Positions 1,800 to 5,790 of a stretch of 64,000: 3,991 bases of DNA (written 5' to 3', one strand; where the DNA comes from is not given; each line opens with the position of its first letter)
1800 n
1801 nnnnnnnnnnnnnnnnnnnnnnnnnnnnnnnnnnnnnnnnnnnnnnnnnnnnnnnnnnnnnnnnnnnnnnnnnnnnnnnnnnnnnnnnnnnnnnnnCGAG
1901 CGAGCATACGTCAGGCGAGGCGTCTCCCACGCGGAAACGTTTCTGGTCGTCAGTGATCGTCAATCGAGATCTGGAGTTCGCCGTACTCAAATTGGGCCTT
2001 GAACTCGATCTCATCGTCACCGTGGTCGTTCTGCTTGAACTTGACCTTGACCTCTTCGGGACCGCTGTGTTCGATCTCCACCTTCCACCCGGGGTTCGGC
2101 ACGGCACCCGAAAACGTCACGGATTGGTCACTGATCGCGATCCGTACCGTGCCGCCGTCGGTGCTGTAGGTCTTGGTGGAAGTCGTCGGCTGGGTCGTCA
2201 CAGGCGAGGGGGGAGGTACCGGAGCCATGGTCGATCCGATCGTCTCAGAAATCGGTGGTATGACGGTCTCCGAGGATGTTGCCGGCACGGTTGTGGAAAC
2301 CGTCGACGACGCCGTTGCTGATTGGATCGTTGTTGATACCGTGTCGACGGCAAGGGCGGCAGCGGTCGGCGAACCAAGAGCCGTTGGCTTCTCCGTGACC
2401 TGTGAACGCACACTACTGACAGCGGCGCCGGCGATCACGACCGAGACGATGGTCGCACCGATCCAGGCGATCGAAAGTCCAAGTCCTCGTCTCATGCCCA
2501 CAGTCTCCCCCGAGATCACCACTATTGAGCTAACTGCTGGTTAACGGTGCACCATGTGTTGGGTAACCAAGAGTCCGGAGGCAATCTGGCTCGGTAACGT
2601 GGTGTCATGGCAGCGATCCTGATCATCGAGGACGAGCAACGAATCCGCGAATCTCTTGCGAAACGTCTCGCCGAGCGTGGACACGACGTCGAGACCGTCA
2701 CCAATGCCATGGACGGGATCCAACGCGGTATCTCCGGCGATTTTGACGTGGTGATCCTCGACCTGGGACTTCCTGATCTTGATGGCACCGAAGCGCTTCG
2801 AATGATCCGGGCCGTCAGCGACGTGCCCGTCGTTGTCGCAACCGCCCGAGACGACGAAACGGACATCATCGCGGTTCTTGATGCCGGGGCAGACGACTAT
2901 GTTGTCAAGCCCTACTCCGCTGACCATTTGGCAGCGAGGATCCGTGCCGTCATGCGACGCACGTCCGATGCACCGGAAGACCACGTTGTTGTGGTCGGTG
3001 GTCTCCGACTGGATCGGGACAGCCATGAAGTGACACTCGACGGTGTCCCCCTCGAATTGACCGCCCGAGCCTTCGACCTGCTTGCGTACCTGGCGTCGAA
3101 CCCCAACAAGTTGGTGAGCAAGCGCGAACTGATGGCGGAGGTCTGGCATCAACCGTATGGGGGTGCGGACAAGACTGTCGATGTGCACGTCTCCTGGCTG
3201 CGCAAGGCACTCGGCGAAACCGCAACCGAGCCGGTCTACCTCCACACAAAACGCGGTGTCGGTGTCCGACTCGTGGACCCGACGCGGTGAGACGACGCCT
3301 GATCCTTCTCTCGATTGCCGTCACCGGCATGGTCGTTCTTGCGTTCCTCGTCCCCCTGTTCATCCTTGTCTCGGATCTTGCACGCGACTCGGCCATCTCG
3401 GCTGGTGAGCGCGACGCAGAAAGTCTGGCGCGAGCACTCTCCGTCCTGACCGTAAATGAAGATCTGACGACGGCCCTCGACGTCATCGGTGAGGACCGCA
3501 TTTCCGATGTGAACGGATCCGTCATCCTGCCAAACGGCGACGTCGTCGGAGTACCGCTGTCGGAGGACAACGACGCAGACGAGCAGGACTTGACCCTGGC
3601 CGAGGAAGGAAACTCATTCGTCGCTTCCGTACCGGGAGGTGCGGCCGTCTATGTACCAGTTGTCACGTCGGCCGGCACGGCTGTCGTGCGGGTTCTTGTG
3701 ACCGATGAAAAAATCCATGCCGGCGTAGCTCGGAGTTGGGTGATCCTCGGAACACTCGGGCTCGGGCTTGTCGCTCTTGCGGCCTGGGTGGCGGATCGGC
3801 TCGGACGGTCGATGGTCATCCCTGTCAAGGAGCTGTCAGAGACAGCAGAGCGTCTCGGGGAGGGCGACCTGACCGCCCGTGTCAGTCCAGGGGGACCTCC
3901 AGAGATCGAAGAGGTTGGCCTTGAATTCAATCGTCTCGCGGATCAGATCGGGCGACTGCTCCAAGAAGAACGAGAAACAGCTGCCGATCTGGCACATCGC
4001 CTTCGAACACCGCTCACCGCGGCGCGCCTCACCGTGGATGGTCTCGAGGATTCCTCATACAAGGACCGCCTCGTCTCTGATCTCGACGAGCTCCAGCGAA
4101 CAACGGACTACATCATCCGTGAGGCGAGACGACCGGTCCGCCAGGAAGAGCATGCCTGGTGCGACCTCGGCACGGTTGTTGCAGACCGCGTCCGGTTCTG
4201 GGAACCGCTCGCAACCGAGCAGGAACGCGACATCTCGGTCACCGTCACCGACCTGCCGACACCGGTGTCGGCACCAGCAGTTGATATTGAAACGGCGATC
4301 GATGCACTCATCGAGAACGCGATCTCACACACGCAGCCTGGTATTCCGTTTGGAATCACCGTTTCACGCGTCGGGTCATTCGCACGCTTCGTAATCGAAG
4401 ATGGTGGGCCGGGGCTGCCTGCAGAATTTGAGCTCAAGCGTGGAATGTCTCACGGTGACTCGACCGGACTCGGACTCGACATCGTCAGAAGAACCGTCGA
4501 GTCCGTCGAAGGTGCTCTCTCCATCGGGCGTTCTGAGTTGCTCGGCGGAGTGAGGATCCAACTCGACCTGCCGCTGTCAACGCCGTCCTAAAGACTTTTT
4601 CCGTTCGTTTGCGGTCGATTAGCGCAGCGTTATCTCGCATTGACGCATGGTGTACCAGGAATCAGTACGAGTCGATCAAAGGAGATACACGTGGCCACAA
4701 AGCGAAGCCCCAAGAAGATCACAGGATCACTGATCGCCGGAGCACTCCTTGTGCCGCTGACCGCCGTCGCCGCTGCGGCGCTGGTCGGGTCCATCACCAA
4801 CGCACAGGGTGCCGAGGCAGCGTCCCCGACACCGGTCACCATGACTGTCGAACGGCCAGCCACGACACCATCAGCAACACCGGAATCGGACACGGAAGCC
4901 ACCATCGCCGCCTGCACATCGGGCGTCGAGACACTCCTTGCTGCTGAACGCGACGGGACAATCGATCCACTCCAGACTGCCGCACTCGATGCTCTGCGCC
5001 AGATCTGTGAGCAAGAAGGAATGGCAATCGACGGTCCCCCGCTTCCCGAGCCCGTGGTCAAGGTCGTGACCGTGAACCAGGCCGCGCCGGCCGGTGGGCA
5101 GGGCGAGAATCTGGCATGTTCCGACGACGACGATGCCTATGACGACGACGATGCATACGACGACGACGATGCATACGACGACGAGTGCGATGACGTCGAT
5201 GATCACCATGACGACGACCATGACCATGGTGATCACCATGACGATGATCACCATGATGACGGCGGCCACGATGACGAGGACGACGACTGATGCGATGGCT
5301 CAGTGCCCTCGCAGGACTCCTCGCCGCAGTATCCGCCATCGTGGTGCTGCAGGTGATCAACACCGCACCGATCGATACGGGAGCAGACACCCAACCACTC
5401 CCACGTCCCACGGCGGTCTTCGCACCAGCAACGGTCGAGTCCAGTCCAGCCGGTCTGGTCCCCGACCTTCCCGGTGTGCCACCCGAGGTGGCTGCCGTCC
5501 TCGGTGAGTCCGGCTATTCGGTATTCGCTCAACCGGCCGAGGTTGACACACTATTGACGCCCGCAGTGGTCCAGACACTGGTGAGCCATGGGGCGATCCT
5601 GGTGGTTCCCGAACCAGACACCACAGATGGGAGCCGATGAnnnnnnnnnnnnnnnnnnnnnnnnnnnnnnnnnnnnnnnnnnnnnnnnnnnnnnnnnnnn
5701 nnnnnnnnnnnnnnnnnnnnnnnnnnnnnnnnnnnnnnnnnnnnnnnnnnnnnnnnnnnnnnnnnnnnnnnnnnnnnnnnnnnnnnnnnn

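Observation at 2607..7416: Two-component system heading an ApbE / ferric-reductase-domain / secreted His-Asp-rich protein operon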

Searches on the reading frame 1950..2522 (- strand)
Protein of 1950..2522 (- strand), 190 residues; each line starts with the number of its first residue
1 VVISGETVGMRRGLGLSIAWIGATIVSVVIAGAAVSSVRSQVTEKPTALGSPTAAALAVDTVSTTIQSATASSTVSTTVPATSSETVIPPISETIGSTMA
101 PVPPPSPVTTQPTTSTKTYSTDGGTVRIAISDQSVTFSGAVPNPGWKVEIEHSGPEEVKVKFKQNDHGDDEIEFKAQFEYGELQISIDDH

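Call 3: search_protein_families(library=pfam, proteins=[window:1950-2522:-], max_evalue=1)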
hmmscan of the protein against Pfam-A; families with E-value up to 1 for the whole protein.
window:1950-2522:- (190 aa): 3 families
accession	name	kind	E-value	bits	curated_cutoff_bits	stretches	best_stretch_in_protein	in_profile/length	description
PF25728.1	US29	-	0.011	15.2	27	1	52-164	18-132/324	Cytomegalovirus US29 protein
PF02674.22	Colicin_V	-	0.062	13.7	29.3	1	7-57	14-60/144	Colicin V production protein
PF23954.1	DUF7283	-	0.57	10.6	27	1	18-76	8-59/142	Family of unknown function (DUF7283)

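Call 4: search_protein_families(library=ncbifam, proteins=[window:1950-2522:-], max_evalue=1)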
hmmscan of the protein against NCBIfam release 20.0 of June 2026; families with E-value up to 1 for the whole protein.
window:1950-2522:- (190 aa): 1 family
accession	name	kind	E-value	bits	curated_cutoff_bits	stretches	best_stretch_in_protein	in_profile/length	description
NF011515.0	PRK14954.1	equivalog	0.34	9.4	1117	1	68-153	402-486/620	DNA polymerase III subunits gamma and tau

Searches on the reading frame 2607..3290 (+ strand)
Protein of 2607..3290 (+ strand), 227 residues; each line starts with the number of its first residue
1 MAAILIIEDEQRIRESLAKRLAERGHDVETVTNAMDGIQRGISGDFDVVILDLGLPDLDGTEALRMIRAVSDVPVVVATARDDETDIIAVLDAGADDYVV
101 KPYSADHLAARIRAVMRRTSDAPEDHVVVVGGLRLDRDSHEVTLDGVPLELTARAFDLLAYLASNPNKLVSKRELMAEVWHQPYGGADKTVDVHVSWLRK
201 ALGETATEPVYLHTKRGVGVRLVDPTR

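Call 3: search_protein_families(library=pfam, proteins=[window:2607-3290:+], max_evalue=1)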
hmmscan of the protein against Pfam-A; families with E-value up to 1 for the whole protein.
window:2607-3290:+ (227 aa): 4 families
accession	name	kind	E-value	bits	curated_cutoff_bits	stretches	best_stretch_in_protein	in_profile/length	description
PF00072.30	Response_reg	-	2.9e-26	92.2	30.2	1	4-113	1-111/111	Response regulator receiver domain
PF00486.34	Trans_reg_C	-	3.9e-23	81.7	26.2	1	148-222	3-77/77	Transcriptional regulatory protein, C terminal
PF13579.12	Glyco_trans_4_4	-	0.0014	19.5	29.7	1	15-72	8-65/158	Glycosyl transferase 4-like domain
PF09837.15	DUF2064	-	0.035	14.4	25.8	1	67-131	5-67/120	Uncharacterized protein conserved in bacteria (DUF2064)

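Call 4: search_protein_families(library=ncbifam, proteins=[window:2607-3290:+], max_evalue=1)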
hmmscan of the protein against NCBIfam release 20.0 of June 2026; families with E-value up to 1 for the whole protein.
window:2607-3290:+ (227 aa): 108 families (the best 25 are shown)
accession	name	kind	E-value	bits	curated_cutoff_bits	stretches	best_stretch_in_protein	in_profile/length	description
NF008296.0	PRK11083.1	equivalog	1.4e-53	181.6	273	1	2-221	4-224/228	two-component system response regulator CreB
TIGR02154.1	PhoB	equivalog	6.5e-51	172.8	296.2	1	3-222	4-225/226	phosphate regulon transcriptional regulator PhoB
NF040689.1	MtrAB_MtrA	equivalog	3.1e-50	170.6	300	1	4-221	1-217/219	MtrAB system response regulator MtrA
NF041733.1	resp_reg_CseB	equivalog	4.1e-49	167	350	1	3-222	2-226/228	two-component system response regulator CseB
NF045944.1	ResRegRpaBCyano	equivalog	1.9e-47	161.6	330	1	5-220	1-225/229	response regulator transcription factor RpaB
NF053854.1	RespRegPhoBBctds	equivalog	2.4e-46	157.9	270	1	4-219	1-221/225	two-component system response regulator PhoB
TIGR01387.1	cztR_silR_copR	subfamily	1e-45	156.1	279.2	1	4-220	1-216/218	heavy metal response regulator transcription factor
NF040534.1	resp_reg_YycF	equivalog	2.1e-45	154.8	340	1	3-222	2-227/231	response regulator YycF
NF007928.2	PRK10643.1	equivalog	8.4e-43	146.5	330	1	4-222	3-216/216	two-component system response regulator PmrA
NF033117.2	vanR_ACDEGLN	exception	1.1e-42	146.2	350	1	4-221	1-224/226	VanR-ABDEGLN family response regulator transcription factor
NF041209.1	resp_regPieR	equivalog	1.3e-42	146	450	1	4-222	3-227/231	two component system response regulator PieR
NF007820.0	PRK10529.1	equivalog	2.6e-42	144.8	325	1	1-223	1-224/225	two-component system response regulator KdpE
NF008567.0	PRK11517.1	equivalog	1.2e-41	142.5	353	1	4-224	3-220/223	response regulator transcription factor HprR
NF007005.1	PRK09468.1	equivalog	6.9e-40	136.9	331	1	3-223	5-232/237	osmolarity response regulator transcription factor OmpR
NF033120.0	vanR_FM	exception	1.6e-38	132.6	460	1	3-220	5-227/231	vancomycin resistance response regulator transcription factor, VanR-F/VanR-M family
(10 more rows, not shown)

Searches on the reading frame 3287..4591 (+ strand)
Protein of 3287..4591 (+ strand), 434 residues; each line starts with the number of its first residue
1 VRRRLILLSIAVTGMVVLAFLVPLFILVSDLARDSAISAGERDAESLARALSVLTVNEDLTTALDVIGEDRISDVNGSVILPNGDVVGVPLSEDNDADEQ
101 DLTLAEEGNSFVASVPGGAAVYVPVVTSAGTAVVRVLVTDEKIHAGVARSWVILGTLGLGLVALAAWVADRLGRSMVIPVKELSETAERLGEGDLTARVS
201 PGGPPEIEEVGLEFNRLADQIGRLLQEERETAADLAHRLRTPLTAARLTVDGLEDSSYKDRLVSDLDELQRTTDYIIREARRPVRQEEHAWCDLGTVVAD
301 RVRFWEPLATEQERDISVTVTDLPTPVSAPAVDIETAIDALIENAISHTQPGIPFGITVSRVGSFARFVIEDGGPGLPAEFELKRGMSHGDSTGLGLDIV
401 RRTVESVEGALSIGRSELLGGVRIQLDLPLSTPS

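Call 3: search_protein_families(library=pfam, proteins=[window:3287-4591:+], max_evalue=1)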
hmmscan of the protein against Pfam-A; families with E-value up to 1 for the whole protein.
window:3287-4591:+ (434 aa): 3 families
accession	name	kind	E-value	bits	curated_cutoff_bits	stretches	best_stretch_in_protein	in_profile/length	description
PF02518.31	HATPase_c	-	5.6e-11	43.3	26.4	1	333-431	5-110/111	Histidine kinase-, DNA gyrase B-, and HSP90-like ATPase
PF00672.30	HAMP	-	3.1e-10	40.7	25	1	172-221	2-51/53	HAMP domain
PF00512.31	HisKA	-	5.4e-09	36.4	26.9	1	229-282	3-49/66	His Kinase A (phospho-acceptor) domain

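Call 4: search_protein_families(library=ncbifam, proteins=[window:3287-4591:+], max_evalue=1)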
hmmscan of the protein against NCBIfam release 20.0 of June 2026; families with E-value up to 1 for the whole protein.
window:3287-4591:+ (434 aa): 54 families (the best 25 are shown)
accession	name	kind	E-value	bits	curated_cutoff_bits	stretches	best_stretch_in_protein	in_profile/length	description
NF007004.0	PRK09467.1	equivalog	1.1e-29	103.5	415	1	161-431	167-437/440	two-component system sensor histidine kinase EnvZ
NF007898.0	PRK10604.1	equivalog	4.9e-24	85.3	478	1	180-431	164-424/433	two-component system sensor histidine kinase RstB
TIGR01386.1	cztS_silS_copS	subfamily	6.2e-23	81.5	292.55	1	140-413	155-443/457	heavy metal sensor histidine kinase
NF007837.0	PRK10549.1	equivalog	2e-21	76.3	603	2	149-257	165-269/466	envelope stress sensor histidine kinase BaeS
NF012163.2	BaeS_SmeS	equivalog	2.5e-20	72.9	500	1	149-429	164-457/457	sensor histidine kinase efflux regulator BaeS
NF007007.0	PRK09470.1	equivalog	6.8e-18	64.8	486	1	172-432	188-461/463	envelope stress sensor histidine kinase CpxA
NF040691.1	MtrAB_MtrB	equivalog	1.8e-17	63.6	450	1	119-378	158-431/507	MtrAB system histidine kinase MtrB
NF008025.0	PRK10755.1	equivalog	5.6e-16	58.2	314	1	160-429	75-355/362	two-component system sensor histidine kinase PmrB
NF012226.0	AdeS_HK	equivalog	1.3e-14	54.2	500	1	137-412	47-337/353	two-component sensor histidine kinase AdeS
NF007345.0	PRK09835.1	subfamily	9.3e-13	47.5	423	1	178-413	211-465/482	Cu(+)/Ag(+) sensor histidine kinase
TIGR02966.1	phoR_proteo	equivalog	1e-12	47.8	334.2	1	220-418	106-323/333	phosphate regulon sensor histidine kinase PhoR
NF058527.1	HistKinChvGCaul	equivalog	1.4e-12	47.2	740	1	229-412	307-511/535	two-component sensor histidine kinase ChvG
NF033092.0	HK_WalK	equivalog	1.7e-12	46.8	725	2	226-429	370-593/594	cell wall metabolism sensor histidine kinase WalK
NF008312.0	PRK11100.1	equivalog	3.5e-12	45.9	356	1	146-430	176-474/477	two-component system sensor histidine kinase CreC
NF046044.1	PnpS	equivalog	2.6e-09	36.6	400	1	229-429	171-390/390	two-component system histidine kinase PnpS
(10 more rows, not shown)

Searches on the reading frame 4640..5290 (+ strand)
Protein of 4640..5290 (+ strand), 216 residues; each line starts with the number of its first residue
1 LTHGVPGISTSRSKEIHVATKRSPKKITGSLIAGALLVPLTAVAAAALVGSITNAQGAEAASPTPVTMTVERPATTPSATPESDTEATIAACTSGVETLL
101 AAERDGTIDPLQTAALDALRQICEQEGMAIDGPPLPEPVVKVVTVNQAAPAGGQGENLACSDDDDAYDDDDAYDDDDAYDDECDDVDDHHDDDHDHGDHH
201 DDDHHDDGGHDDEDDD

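Call 3: search_protein_families(library=pfam, proteins=[window:4640-5290:+], max_evalue=1)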
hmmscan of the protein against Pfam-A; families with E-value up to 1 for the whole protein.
window:4640-5290:+ (216 aa): 1 family
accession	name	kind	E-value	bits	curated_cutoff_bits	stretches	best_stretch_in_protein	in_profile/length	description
PF23933.1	DUF7269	-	0.018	15.6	29.1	1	33-121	24-104/162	Family of unknown function (DUF7269)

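Call 4: search_protein_families(library=ncbifam, proteins=[window:4640-5290:+], max_evalue=1)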
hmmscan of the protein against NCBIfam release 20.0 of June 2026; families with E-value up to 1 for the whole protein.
window:4640-5290:+ (216 aa): 1 family
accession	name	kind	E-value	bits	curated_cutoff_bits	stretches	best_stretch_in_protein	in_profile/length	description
NF004560.0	PRK05901.1-1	equivalog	0.027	13.6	711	1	159-213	118-173/516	RNA polymerase sigma factor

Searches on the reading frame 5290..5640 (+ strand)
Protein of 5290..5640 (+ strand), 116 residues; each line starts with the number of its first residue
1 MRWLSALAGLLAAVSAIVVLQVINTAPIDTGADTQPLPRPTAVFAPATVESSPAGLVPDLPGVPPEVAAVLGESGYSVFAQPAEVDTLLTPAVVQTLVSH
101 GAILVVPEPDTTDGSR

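Call 3: search_protein_families(library=pfam, proteins=[window:5290-5640:+], max_evalue=1)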
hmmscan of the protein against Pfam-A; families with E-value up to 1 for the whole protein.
window:5290-5640:+ (116 aa): 0 families

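Call 4: search_protein_families(library=ncbifam, proteins=[window:5290-5640:+], max_evalue=1)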
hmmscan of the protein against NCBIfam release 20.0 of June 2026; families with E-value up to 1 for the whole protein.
window:5290-5640:+ (116 aa): 0 families

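Call 53: find_homologous_proteins(query=window:5290-5640:+, max_evalue=0.001)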
Query window:5290-5640:+ (116 aa): 3 proteins with E <= 0.001 among 136 candidates.
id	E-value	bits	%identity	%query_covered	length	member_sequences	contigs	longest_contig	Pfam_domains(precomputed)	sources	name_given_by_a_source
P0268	1.1e-61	224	97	100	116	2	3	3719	-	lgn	-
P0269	2.7e-47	178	76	100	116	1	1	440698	-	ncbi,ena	-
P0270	1.3e-31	127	70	83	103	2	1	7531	-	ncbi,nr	ncbi:MAG: hypothetical protein DWP92_02625 [Armatimonadetes bacterium]|nr:MAG: hypothetical protein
